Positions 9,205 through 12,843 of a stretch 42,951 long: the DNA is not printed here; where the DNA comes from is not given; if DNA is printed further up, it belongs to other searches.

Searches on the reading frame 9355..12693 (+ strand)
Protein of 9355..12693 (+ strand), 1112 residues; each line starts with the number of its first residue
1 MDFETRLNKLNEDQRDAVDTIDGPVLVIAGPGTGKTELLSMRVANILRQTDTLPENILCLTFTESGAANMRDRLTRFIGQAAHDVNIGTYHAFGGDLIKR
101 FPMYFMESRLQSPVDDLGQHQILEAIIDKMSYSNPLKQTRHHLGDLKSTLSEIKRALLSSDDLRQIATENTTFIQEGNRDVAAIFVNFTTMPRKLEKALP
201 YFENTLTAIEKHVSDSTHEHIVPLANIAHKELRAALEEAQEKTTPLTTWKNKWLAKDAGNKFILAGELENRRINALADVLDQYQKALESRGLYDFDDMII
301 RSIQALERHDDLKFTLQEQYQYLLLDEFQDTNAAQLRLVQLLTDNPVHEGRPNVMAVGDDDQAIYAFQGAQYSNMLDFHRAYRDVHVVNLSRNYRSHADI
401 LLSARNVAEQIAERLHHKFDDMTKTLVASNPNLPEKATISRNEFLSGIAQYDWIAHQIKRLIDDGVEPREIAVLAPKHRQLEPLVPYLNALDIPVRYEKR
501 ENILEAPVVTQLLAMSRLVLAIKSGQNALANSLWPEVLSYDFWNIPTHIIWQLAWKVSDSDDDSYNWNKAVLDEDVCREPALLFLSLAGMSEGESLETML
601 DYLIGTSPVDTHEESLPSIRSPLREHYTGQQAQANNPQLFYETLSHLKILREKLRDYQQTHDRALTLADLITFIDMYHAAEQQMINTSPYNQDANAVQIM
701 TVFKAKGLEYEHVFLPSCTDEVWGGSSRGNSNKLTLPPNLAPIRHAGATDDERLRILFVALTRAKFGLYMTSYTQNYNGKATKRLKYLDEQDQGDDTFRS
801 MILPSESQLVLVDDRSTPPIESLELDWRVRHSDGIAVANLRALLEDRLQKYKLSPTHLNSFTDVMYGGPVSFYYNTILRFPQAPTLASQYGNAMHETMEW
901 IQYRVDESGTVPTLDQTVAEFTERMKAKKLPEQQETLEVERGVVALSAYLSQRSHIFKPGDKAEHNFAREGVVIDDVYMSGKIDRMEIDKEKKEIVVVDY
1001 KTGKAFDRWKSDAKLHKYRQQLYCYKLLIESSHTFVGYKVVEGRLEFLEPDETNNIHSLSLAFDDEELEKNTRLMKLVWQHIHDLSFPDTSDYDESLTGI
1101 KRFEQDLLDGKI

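Call 25: search_protein_families(library=pfam, proteins=[window:9355-12693:+], max_evalue=0.0001)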
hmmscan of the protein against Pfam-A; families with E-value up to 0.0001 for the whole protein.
window:9355-12693:+ (1112 aa): 7 families
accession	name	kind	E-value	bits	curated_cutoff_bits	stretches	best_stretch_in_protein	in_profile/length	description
PF00580.27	UvrD-helicase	-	9.6e-61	206.3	23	1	10-382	1-270/271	UvrD/REP helicase N-terminal domain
PF13361.12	UvrD_C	-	2.3e-24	86.9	25.6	2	630-773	227-348/350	UvrD-like helicase C-terminal domain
PF13245.12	AAA_19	-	5.6e-19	69.1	25.1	1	14-367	1-133/134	AAA domain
PF12705.13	PDDEXK_1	-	4.9e-17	63.1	22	1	853-1088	2-230/247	PD-(D/E)XK nuclease superfamily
PF13538.12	UvrD_C_2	-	3.2e-08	33.7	27.4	0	699-719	4-26/52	UvrD-like helicase C-terminal domain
PF13087.12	AAA_12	-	1.6e-05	25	27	0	664-770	109-190/195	AAA domain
PF13604.12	AAA_30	-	3.3e-05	24.2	27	0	9-73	1-65/191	AAA domain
